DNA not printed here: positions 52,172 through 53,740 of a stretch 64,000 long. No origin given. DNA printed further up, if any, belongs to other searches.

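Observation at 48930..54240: Lower-GC 5.3 kb island made only of defence genes, inserted between housekeeping genes with no integrase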

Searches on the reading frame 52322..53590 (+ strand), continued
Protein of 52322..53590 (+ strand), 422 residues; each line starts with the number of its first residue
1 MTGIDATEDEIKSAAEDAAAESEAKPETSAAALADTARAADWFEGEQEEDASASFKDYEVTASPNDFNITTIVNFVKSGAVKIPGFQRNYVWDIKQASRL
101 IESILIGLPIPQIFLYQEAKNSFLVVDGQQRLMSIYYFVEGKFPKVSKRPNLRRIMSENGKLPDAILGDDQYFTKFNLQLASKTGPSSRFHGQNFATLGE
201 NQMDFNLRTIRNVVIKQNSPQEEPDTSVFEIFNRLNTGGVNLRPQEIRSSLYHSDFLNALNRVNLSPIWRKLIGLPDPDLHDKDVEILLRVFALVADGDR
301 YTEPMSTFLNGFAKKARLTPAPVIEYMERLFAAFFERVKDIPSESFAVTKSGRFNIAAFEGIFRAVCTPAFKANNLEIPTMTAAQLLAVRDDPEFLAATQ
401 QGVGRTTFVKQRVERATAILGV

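Call 46: search_protein_families(library=pfam, proteins=[L011:1459-2967:+, L011:3488-4750:+, L011:4981-5700:+, L011:5679-6668:+, L011:6014-6661:-, L011:11960-14521:-, L011:15304-15885:+, L011:17935-18690:-, L011:19137-19979:+, L011:19629-21230:-], max_evalue=0.001)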
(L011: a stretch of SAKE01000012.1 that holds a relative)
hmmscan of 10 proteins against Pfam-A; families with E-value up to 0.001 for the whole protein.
L011:1459-2967:+ (502 aa): 1 family
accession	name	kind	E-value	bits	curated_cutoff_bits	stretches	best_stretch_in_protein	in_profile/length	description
PF02518.31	HATPase_c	-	1.1e-20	74.6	26.4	1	376-487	2-110/111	Histidine kinase-, DNA gyrase B-, and HSP90-like ATPase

L011:3488-4750:+ (420 aa): 0 families

L011:4981-5700:+ (239 aa): 0 families

L011:5679-6668:+ (329 aa): 1 family
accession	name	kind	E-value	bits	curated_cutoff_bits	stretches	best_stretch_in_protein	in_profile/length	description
PF11300.13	DUF3102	-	1.4e-06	29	24.4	1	72-119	25-72/129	Protein of unknown function (DUF3102)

L011:6014-6661:- (215 aa): 0 families

L011:11960-14521:- (853 aa): 1 family
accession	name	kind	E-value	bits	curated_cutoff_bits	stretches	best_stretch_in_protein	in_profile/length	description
PF05840.19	Phage_GPA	-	5.7e-17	62.2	31.4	1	182-406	63-280/321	Bacteriophage replication gene A protein (GPA)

L011:15304-15885:+ (193 aa): 0 families

L011:17935-18690:- (251 aa): 0 families

L011:19137-19979:+ (280 aa): 0 families

L011:19629-21230:- (533 aa): 0 families

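Call 55: search_protein_families(library=pfam, proteins=[L013:4333-5820:-, L013:5862-6509:-, L013:6562-6990:-, L013:7068-8102:+, L013:8103-9425:-, L013:11721-12875:-, L015:1772-2170:-, L015:2181-3272:-, L015:3282-4736:-, L015:7267-8082:-], max_evalue=0.001)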
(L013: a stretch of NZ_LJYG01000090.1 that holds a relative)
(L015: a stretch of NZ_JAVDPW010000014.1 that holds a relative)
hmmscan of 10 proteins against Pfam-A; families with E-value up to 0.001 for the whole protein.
L013:4333-5820:- (495 aa): 1 family
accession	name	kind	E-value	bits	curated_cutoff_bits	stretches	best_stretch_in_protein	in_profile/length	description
PF10134.15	RPA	-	7.4e-06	26.1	27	1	84-186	61-160/228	Replication initiator protein A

L013:5862-6509:- (215 aa): 0 families

L013:6562-6990:- (142 aa): 1 family
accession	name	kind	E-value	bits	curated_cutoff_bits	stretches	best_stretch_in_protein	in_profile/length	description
PF03852.21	Vsr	-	1.9e-29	101.8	27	1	1-69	1-69/74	DNA mismatch endonuclease Vsr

L013:7068-8102:+ (344 aa): 0 families

L013:8103-9425:- (440 aa): 2 families
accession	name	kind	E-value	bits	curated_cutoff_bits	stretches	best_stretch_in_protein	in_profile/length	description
PF00145.23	DNA_methylase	-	1.2e-62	212.7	22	1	14-423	1-322/324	C-5 cytosine-specific DNA methylase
PF09445.16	Methyltransf_15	-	0.00013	22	22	1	16-103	4-90/165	RNA cap guanine-N2 methyltransferase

L013:11721-12875:- (384 aa): 4 families
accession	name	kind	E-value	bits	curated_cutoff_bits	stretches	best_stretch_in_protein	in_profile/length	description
PF00589.27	Phage_integrase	-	1.9e-11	44.5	27.1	1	212-345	26-160/172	Phage integrase family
PF13356.12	Arm-DNA-bind_3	-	3.6e-10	40.3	27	1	7-83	1-74/83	Arm DNA-binding domain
PF14659.12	Phage_int_SAM_3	-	1.8e-06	28.5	22.6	1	95-139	6-52/58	Phage integrase, N-terminal SAM-like domain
PF13495.12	Phage_int_SAM_4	-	9.8e-06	26.3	27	1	107-170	15-83/85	Phage integrase, N-terminal SAM-like domain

L015:1772-2170:- (132 aa): 1 family
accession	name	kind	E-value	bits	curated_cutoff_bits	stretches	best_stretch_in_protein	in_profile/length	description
PF03852.21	Vsr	-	1.7e-28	98.7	27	1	5-67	9-71/74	DNA mismatch endonuclease Vsr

L015:2181-3272:- (363 aa): 0 families

L015:3282-4736:- (484 aa): 1 family
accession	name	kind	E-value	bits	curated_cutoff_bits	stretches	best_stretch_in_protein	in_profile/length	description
PF00145.23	DNA_methylase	-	8.5e-55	186.9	22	1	52-466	1-322/324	C-5 cytosine-specific DNA methylase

L015:7267-8082:- (271 aa): 0 families

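Call 56: search_protein_families(library=pfam, proteins=[L016:3323-4282:+, L016:4771-5865:-, L016:6798-8051:-, L016:8553-9611:+, L016:11942-13096:-, L016:13427-14212:+, L016:14264-14773:+, L016:14847-15434:-, L016:1899-3329:-, L016:15728-16342:+], max_evalue=0.001)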
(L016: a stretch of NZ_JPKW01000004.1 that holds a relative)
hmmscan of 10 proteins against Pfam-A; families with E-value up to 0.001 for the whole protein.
L016:3323-4282:+ (319 aa): 1 family
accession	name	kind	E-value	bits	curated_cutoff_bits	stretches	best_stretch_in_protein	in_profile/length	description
PF00892.27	EamA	-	1.1e-22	81.2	28.2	2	149-277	2-132/135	EamA-like transporter family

L016:4771-5865:- (364 aa): 2 families
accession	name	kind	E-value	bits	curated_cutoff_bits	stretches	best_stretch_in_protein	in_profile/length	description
PF02371.22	Transposase_20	-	1.3e-22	80.4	21.3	1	229-304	3-78/87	Transposase IS116/IS110/IS902 family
PF01548.23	DEDD_Tnp_IS110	-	2.7e-20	73.2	29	1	22-159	1-150/155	Transposase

L016:6798-8051:- (417 aa): 1 family
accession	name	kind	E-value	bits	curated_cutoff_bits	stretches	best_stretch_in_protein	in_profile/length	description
PF00145.23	DNA_methylase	-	9.9e-67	226.1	22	1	1-378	1-323/324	C-5 cytosine-specific DNA methylase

L016:8553-9611:+ (352 aa): 1 family
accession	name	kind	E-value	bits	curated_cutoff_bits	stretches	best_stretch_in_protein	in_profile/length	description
PF07832.17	Bse634I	-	1.2e-25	90.9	27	1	111-333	51-265/281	Cfr10I/Bse634I restriction endonuclease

L016:11942-13096:- (384 aa): 2 families
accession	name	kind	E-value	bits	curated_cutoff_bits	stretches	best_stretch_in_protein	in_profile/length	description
PF18870.6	HEPN_RES_NTD1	-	5.6e-39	133.9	27.4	1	32-156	5-129/131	HEPN/RES N-terminal domain 1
PF08808.17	RES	-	4.4e-17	63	23.2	1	219-363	20-146/157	RES domain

L016:13427-14212:+ (261 aa): 1 family
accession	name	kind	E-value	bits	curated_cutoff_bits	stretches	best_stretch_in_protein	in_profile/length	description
PF01177.27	Asp_Glu_race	-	1.4e-43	149.6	31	1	36-253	1-211/211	Asp/Glu/Hydantoin racemase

L016:14264-14773:+ (169 aa): 11 families
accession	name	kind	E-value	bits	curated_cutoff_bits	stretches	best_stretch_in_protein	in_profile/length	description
PF00583.31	Acetyltransf_1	-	8.8e-20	71.6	20.7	1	48-144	21-116/116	Acetyltransferase (GNAT) family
PF13673.13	Acetyltransf_10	-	5.7e-17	62.3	23.6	1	46-153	20-116/128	Acetyltransferase (GNAT) domain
PF13508.13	Acetyltransf_7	-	2.6e-15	57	27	1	56-145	2-83/84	Acetyltransferase (GNAT) domain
PF08445.16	FR47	-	5.2e-07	30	22.1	1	89-151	23-84/86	FR47-like protein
PF13302.13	Acetyltransf_3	-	2e-06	29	25.4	1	3-145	4-138/138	Acetyltransferase (GNAT) domain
PF13420.13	Acetyltransf_4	-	1.3e-05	25.7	24.3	1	36-149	30-139/155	Acetyltransferase (GNAT) domain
PF13527.13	Acetyltransf_9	-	2.5e-05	24.7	25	1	90-146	75-126/127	Acetyltransferase (GNAT) domain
PF14542.12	Acetyltransf_CG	-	5.4e-05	23.7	30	1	87-120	24-57/80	GCN5-related N-acetyl-transferase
PF21926.2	FeeM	-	0.00015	22.1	27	1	84-151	77-143/158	N-acyl amino acid synthase FeeM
PF17013.11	Acetyltransf_15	-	0.00048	20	35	0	83-119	68-104/210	Putative acetyl-transferase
PF24553.2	Rv0428c_C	-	0.00078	19.6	27.2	0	85-145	157-216/224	Probable histone acetyltransferase Rv0428c C-terminal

L016:14847-15434:- (195 aa): 6 families
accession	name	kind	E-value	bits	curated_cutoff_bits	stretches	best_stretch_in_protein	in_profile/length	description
PF00239.26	Resolvase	-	1.9e-41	142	23.3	1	6-141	2-144/145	Resolvase, N terminal domain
PF02796.21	HTH_7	-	1.3e-12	48.1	23.8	1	144-186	1-42/45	Helix-turn-helix domain of resolvase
PF04297.20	UPF0122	-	4.7e-05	24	22.7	1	152-190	20-58/101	Putative helix-turn-helix protein, YlxM / p13 like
PF13384.12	HTH_23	-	4.8e-05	23.5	24.6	1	160-188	13-40/50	Homeodomain-like domain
PF05225.22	HTH_psq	-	0.00013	22.1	20.4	0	163-192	14-43/45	helix-turn-helix, Psq domain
PF13518.12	HTH_28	-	0.00039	20.9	25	1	161-188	9-35/52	Helix-turn-helix domain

L016:1899-3329:- (476 aa): 0 families

L016:15728-16342:+ (204 aa): 1 family
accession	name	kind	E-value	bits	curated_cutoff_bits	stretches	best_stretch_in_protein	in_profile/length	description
PF07929.16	PRiA4_ORF3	-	1.6e-56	191.2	26.6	1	5-173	2-170/173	Plasmid pRiA4b ORF-3-like protein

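Call 63: find_encoding_contigs(protein=P0125, flank=10000, max_places=2)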
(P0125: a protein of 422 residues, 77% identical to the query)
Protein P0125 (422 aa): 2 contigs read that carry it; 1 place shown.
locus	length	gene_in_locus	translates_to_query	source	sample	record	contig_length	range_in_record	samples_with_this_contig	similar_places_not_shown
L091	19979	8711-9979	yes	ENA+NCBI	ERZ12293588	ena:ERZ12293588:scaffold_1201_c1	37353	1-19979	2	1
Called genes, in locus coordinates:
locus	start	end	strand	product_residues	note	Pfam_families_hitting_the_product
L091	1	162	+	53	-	?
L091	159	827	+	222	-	PF00406:ADK, PF13207:AAA_17, PF17213:Hydin_ADK (faint), PF05191:ADK_lid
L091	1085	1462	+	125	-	PF00416:Ribosomal_S13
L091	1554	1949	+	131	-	PF00411:Ribosomal_S11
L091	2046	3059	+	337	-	PF01193:RNA_pol_L, PF01000:RNA_pol_A_bac, PF03118:RNA_pol_A_CTD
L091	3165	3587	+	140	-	PF01196:Ribosomal_L17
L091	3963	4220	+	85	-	-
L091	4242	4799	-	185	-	-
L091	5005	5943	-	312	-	PF13391:HNH_2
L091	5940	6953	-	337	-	PF07832:Bse634I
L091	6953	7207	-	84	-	PF13560:HTH_31, PF01381:HTH_3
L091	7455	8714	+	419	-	PF00145:DNA_methylase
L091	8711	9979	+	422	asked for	PF03235:GmrSD_N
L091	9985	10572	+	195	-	PF18735:HEPN_RiboL-PSP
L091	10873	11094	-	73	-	-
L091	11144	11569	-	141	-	-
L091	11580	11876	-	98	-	-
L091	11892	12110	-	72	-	-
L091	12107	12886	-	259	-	-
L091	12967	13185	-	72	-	-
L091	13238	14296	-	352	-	PF01757:Acyl_transf_3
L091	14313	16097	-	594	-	-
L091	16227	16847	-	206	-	-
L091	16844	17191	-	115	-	-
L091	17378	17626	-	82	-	-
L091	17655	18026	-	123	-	-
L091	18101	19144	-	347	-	-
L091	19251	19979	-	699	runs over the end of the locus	-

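Call 64: find_encoding_contigs(protein=P0130, flank=10000, max_places=2)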
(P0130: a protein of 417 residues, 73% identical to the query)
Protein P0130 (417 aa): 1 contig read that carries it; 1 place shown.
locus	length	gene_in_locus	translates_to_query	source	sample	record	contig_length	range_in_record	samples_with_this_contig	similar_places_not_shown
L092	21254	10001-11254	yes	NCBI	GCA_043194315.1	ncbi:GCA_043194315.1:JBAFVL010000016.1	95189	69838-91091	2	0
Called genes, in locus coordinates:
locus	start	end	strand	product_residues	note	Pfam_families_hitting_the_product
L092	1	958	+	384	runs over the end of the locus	PF25919:BSH_CusB (faint), PF25917:BSH_RND (weak), PF25973:BSH_CzcB, PF00364:Biotin_lipoyl (faint), PF25984:BSH_YknX (faint), PF25954:Beta-barrel_RND_2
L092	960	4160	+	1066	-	PF00873:ACR_tran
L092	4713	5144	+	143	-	PF05713:MobC (weak)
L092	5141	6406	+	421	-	PF03432:Relaxase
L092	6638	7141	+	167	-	PF03852:Vsr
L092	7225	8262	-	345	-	PF07832:Bse634I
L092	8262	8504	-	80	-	PF12844:HTH_19 (weak), PF13560:HTH_31, PF01381:HTH_3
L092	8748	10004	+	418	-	PF00145:DNA_methylase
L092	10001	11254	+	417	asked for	PF03235:GmrSD_N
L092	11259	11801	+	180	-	PF18735:HEPN_RiboL-PSP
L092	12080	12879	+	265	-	PF13340:DUF4096, PF01609:DDE_Tnp_1, PF13586:DDE_Tnp_1_2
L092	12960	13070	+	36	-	-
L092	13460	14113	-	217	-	-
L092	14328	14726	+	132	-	-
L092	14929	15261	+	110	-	-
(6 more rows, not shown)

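Call 65: find_encoding_contigs(protein=P0128, flank=10000, max_places=2)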
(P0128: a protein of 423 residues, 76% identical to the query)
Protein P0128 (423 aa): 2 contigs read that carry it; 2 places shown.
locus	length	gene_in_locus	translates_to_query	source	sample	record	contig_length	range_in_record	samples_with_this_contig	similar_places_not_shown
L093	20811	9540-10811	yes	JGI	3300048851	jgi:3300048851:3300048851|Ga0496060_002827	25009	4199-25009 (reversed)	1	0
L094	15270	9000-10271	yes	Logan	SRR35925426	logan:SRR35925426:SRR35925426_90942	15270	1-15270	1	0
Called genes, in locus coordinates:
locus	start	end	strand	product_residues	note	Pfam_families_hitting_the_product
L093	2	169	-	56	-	?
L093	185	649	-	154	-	PF00892:EamA (weak)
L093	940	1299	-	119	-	-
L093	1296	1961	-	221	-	PF01656:CbiA, PF07015:VirC1, PF09140:MipZ (weak), PF13614:AAA_31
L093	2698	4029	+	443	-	PF01051:Rep3_N, PF21205:Rep3_C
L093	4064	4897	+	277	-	-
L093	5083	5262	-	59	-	-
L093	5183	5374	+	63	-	-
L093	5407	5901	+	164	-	PF03852:Vsr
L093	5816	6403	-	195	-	PF13391:HNH_2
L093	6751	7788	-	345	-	PF07832:Bse634I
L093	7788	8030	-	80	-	PF12844:HTH_19 (weak), PF13560:HTH_31, PF01381:HTH_3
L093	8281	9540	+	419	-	PF00145:DNA_methylase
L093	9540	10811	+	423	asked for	PF03235:GmrSD_N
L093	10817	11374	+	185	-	PF18735:HEPN_RiboL-PSP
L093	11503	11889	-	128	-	PF00903:Glyoxalase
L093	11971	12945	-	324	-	PF02899:Phage_int_SAM_1 (weak), PF00589:Phage_integrase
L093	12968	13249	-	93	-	-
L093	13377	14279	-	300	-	PF06114:Peptidase_M78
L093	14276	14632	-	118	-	PF12844:HTH_19, PF13560:HTH_31, PF01381:HTH_3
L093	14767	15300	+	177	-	PF14452:Multi_ubiq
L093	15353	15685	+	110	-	PF14462:Prok-E2_E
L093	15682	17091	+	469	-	PF14464:Prok-JAB, PF00899:ThiF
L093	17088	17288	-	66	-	-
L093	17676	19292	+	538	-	-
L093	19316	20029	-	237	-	PF19613:DUF6118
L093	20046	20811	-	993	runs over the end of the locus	PF03389:MobA_MobL, PF13086:AAA_11 (faint), PF01443:Viral_helicase1 (faint), PF13245:AAA_19, PF13401:AAA_22 (faint), PF13604:AAA_30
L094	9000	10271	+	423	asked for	PF03235:GmrSD_N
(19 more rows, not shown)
